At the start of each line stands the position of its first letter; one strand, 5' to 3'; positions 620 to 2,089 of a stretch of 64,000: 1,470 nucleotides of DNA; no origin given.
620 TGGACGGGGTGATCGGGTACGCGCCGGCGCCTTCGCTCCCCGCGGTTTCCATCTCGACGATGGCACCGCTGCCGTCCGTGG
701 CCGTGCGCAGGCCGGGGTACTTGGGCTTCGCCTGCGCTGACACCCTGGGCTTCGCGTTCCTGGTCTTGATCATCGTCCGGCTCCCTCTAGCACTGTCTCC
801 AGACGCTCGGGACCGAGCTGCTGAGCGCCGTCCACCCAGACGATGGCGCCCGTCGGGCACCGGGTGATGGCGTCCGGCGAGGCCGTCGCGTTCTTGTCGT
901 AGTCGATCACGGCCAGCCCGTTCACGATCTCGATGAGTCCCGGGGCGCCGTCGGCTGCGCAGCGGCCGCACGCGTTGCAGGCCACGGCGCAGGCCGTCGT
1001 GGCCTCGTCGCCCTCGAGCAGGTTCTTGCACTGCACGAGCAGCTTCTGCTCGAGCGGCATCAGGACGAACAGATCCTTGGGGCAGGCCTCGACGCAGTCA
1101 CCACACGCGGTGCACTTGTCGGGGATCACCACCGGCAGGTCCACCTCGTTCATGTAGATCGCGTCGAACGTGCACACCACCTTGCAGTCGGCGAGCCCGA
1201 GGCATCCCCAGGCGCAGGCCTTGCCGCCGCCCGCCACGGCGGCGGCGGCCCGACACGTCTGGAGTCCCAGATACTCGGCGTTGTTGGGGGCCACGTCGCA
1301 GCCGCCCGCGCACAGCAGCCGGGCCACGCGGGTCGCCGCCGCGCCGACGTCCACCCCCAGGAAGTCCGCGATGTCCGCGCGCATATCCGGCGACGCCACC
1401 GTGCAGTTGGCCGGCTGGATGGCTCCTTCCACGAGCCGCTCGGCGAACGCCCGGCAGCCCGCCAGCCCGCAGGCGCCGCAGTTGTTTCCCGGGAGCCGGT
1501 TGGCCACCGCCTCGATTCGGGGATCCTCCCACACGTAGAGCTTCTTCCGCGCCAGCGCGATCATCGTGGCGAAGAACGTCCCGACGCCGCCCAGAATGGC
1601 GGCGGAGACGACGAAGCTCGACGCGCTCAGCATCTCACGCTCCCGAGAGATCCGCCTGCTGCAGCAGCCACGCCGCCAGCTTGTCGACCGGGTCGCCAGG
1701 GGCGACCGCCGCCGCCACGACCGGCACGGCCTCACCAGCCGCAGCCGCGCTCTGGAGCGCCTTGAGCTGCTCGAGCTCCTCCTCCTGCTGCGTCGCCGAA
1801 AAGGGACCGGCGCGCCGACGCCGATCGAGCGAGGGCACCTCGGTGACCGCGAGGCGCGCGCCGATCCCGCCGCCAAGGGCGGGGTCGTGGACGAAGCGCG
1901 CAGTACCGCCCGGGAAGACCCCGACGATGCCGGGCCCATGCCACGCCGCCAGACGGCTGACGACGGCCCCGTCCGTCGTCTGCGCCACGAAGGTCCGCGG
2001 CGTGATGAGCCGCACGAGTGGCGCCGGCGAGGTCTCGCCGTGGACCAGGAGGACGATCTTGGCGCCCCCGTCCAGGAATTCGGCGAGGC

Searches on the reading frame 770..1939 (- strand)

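Call 22: search_protein_families(library=pfam, proteins=[window:770-1939:-], max_evalue=0.001)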
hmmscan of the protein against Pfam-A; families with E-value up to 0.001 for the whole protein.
window:770-1939:- (389 aa): 8 families
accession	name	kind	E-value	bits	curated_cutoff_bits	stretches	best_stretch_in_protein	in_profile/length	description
PF04060.18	FeS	-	1.8e-11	44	23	1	149-180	1-32/33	Putative Fe-S cluster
PF00037.32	Fer4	-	4.5e-06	26.7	21.1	1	269-289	1-21/24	4Fe-4S binding domain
PF13187.11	Fer4_9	-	6.1e-06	26.6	27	1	250-289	6-50/52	4Fe-4S dicluster domain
PF14697.11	Fer4_21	-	1.6e-05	25.3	35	1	246-289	8-55/59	4Fe-4S dicluster domain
PF12837.12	Fer4_6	-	2e-05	24.8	25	1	269-288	2-21/24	4Fe-4S binding domain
PF12797.12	Fer4_2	-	6.9e-05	23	24.5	1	269-287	3-21/22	4Fe-4S binding domain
PF12838.12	Fer4_7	-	0.0001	23.2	27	1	248-289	4-51/52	4Fe-4S dicluster domain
PF13237.11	Fer4_10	-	0.00071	19.9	25.5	1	246-287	9-53/53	4Fe-4S dicluster domain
